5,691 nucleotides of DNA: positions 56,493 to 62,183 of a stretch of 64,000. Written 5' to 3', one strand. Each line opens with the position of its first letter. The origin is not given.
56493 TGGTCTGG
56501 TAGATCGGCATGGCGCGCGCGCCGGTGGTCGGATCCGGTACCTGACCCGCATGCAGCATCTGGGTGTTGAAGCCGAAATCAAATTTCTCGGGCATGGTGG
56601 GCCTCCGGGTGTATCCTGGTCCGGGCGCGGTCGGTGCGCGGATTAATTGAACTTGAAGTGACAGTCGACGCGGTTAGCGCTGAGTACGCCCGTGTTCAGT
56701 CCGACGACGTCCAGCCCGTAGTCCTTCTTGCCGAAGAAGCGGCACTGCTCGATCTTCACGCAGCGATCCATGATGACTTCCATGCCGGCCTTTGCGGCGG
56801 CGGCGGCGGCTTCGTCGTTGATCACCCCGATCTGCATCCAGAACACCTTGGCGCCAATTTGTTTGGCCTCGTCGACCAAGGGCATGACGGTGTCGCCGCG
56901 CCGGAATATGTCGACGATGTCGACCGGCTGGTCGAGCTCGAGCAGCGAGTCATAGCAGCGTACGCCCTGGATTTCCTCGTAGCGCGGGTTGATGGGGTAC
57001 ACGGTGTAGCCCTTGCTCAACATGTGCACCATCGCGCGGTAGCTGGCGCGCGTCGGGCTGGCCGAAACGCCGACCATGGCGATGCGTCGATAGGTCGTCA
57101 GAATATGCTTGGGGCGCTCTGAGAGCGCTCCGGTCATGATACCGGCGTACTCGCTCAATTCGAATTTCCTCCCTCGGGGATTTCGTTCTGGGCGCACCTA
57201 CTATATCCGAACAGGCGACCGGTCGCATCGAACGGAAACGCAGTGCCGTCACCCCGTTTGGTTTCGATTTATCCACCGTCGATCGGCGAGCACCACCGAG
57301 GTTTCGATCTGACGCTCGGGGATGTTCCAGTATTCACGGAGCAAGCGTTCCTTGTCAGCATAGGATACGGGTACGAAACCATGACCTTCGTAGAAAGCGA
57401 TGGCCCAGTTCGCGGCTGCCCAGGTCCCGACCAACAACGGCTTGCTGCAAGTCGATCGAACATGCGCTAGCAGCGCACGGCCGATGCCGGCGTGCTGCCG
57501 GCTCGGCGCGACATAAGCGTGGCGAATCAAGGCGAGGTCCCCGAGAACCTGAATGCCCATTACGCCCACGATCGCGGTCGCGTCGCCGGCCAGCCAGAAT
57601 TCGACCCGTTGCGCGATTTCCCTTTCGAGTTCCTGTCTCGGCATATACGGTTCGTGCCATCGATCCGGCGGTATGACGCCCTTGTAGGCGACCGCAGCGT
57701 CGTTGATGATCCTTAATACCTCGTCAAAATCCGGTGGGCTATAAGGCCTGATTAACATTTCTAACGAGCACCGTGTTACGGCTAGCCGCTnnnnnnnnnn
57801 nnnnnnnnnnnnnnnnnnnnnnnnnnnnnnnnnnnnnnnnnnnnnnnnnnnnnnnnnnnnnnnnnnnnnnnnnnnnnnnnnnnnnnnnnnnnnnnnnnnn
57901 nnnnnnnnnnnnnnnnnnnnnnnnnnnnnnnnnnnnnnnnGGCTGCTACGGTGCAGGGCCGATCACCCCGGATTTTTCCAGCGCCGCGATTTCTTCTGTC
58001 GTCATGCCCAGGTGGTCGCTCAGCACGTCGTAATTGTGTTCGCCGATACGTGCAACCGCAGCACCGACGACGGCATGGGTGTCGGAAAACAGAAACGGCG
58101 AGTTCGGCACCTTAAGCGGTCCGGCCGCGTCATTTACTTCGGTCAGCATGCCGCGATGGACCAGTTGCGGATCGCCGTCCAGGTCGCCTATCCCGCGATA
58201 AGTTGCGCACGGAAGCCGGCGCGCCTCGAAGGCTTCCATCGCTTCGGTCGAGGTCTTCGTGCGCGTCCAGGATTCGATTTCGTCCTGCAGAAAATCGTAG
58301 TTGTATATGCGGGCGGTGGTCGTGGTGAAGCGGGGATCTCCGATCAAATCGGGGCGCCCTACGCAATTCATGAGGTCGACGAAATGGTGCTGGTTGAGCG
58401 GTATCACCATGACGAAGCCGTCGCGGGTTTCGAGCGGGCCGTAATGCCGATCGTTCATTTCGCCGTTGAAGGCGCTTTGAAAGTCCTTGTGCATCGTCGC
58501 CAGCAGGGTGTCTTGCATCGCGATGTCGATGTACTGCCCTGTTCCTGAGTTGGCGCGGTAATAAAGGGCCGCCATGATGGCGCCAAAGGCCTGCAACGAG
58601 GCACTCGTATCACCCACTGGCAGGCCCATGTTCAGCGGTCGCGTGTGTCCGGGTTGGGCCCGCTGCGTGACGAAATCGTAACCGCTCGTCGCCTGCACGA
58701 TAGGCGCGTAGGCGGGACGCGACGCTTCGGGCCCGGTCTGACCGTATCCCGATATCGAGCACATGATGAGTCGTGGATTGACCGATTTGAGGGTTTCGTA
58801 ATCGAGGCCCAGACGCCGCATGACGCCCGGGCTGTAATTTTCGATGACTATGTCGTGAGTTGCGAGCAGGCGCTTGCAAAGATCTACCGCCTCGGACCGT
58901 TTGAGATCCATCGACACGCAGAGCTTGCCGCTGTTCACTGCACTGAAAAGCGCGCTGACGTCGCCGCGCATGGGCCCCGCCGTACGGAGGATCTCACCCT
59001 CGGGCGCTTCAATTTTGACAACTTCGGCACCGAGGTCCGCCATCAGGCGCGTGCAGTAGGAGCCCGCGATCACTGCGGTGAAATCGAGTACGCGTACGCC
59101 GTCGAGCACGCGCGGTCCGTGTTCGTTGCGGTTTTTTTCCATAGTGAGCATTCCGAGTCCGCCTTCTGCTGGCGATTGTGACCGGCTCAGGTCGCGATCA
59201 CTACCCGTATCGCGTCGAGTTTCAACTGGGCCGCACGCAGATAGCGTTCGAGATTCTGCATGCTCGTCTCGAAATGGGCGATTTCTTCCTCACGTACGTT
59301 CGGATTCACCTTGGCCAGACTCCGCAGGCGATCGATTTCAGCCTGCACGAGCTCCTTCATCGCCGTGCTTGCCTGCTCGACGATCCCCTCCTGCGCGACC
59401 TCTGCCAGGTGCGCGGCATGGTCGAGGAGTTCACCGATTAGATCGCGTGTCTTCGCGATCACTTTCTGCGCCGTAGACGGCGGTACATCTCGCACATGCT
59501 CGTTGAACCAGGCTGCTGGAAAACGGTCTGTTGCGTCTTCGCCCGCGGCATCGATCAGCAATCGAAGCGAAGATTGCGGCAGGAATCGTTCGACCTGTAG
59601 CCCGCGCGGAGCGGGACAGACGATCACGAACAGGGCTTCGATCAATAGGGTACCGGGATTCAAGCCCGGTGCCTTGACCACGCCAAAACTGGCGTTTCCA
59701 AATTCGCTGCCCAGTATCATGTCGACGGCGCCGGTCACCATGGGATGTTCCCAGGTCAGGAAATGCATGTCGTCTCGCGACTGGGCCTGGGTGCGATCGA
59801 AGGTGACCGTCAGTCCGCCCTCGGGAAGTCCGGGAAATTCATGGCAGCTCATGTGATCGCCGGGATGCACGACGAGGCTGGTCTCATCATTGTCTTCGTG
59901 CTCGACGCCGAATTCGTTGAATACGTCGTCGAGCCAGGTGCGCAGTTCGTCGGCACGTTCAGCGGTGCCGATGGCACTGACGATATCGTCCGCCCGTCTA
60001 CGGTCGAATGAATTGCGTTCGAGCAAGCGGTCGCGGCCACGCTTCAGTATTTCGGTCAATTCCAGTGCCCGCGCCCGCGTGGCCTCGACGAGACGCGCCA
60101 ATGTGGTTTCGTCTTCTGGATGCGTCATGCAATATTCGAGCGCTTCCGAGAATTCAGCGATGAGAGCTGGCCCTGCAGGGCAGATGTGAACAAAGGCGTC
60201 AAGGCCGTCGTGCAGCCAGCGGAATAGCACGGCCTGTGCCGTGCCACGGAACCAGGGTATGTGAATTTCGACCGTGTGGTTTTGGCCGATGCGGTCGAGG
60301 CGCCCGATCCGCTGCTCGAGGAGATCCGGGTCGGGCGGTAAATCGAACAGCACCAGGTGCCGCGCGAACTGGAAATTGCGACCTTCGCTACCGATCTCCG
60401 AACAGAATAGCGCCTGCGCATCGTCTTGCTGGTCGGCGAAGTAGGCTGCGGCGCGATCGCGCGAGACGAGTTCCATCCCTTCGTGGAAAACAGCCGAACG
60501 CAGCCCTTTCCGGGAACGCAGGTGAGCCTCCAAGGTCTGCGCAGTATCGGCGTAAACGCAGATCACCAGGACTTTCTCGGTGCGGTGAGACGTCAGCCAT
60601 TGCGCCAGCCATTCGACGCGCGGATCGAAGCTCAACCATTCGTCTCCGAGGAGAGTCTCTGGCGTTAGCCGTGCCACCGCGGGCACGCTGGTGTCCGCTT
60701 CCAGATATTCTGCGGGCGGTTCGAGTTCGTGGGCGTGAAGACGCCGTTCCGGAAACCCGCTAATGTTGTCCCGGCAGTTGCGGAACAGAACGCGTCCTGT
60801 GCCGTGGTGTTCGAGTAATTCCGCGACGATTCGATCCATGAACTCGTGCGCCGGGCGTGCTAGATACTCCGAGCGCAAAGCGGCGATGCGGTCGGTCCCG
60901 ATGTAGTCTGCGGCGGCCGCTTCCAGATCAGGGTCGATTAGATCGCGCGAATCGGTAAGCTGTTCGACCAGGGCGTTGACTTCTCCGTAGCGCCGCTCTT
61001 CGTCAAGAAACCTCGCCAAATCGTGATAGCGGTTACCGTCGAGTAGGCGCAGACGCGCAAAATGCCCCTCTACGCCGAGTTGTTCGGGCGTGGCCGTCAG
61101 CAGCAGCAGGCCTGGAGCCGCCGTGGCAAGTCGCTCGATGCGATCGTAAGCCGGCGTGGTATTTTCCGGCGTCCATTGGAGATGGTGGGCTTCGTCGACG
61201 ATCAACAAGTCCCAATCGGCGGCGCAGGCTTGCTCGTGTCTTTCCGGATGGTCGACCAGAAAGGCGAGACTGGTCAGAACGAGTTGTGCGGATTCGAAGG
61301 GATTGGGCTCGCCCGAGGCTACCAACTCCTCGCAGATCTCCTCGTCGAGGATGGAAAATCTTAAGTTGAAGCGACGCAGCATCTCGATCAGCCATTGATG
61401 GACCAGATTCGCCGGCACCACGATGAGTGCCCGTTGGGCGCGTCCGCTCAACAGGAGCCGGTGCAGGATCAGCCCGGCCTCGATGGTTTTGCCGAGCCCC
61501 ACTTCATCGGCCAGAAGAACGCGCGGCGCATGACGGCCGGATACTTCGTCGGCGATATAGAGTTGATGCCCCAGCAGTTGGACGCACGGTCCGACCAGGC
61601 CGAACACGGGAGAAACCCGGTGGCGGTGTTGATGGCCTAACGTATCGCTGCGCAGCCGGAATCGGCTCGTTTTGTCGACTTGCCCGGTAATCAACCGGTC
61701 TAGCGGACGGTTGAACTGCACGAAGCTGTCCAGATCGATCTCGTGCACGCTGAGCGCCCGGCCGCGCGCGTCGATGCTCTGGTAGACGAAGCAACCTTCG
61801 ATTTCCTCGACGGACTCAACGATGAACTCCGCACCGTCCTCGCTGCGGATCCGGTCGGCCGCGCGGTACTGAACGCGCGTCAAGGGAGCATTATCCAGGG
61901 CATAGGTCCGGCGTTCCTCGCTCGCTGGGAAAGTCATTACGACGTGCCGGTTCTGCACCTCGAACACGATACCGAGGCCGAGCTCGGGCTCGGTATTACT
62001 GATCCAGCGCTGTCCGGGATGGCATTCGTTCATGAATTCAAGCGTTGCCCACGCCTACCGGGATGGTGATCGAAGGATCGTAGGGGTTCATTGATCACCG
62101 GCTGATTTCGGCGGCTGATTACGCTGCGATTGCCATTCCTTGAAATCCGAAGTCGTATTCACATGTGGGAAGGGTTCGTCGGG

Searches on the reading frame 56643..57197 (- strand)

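Call 12: search_protein_families(library=pfam, proteins=[window:56643-57197:-], max_evalue=0.001)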
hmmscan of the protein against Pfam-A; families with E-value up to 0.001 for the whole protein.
window:56643-57197:- (184 aa): 2 families
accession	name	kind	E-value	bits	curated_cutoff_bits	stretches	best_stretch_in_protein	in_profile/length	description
PF13380.12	CoA_binding_2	-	1.2e-39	135.7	22.8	1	37-150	1-114/116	CoA binding domain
PF02629.25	CoA_binding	-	0.0003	21.9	22.3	1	38-98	5-70/97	CoA binding domain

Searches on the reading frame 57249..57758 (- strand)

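Call 12: search_protein_families(library=pfam, proteins=[window:57249-57758:-], max_evalue=0.001)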
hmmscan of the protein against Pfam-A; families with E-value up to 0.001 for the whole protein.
window:57249-57758:- (169 aa): 3 families
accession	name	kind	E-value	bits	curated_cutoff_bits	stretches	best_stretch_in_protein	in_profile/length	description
PF13673.13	Acetyltransf_10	-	1.4e-12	48.2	23.6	1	32-132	11-111/128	Acetyltransferase (GNAT) domain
PF13508.13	Acetyltransf_7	-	1.8e-11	44.7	27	1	52-129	3-83/84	Acetyltransferase (GNAT) domain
PF00583.31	Acetyltransf_1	-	2.2e-08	34.8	20.7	1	31-128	13-116/116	Acetyltransferase (GNAT) family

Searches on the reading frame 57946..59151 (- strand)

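Call 12: search_protein_families(library=pfam, proteins=[window:57946-59151:-], max_evalue=0.001)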
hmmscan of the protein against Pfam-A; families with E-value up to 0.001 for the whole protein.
window:57946-59151:- (401 aa): 1 family
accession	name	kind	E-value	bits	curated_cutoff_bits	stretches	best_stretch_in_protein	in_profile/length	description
PF02515.22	CoA_transf_3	-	2.4e-99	333.4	23.3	1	16-373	1-366/366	CoA-transferase family III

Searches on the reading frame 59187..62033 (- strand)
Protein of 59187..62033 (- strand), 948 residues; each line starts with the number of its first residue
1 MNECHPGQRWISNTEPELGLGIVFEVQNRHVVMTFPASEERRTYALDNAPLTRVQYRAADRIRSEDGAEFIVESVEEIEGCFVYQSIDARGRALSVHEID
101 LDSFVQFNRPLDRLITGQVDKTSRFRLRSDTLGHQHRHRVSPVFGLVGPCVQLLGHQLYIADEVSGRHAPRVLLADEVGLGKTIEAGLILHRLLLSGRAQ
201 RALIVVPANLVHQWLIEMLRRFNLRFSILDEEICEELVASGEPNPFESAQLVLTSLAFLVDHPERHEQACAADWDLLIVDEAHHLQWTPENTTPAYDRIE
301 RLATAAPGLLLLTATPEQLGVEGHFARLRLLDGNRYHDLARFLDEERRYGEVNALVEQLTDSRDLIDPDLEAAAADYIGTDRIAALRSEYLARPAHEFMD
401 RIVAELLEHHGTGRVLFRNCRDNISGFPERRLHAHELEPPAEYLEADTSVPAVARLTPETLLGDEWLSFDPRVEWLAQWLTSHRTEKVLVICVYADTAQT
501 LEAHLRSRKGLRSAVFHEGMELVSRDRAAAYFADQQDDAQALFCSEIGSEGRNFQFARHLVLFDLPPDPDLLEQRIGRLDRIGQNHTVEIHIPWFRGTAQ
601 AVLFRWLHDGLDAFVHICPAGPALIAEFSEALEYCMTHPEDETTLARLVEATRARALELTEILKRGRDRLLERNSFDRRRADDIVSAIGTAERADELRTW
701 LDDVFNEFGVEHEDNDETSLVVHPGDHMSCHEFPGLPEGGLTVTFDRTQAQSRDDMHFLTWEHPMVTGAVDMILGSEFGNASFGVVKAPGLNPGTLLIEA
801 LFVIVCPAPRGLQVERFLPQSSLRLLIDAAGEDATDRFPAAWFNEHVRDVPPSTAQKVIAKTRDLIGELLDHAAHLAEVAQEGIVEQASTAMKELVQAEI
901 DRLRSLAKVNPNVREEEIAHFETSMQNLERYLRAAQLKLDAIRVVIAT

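Call 12: search_protein_families(library=pfam, proteins=[window:59187-62033:-], max_evalue=0.001)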
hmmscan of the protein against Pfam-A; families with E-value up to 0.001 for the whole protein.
window:59187-62033:- (948 aa): 7 families
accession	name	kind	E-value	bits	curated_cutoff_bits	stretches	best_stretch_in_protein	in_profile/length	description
PF12137.13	RapA_C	-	5.4e-127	424.2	26.8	1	587-946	1-359/360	RNA polymerase recycling family C-terminal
PF18339.7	Tudor_1_RapA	-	1.1e-24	86.6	26.3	1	6-54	3-51/51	RapA N-terminal Tudor like domain 1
PF18337.7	Tudor_RapA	-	3.9e-17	62.6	26.4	1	56-117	1-62/62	RapA N-terminal Tudor like domain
PF00271.37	Helicase_C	-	3.2e-16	60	23.5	1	473-583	3-110/110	Helicase conserved C-terminal domain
PF00176.29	SNF2-rel_dom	-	2.9e-15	56.6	24.9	1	172-344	20-191/290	SNF2-related domain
PF04851.21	ResIII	-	1e-12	48.7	22.5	1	167-317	21-163/164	Type III restriction enzyme, res subunit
PF00270.35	DEAD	-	5.1e-07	30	26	1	171-317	16-161/167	DEAD/DEAH box helicase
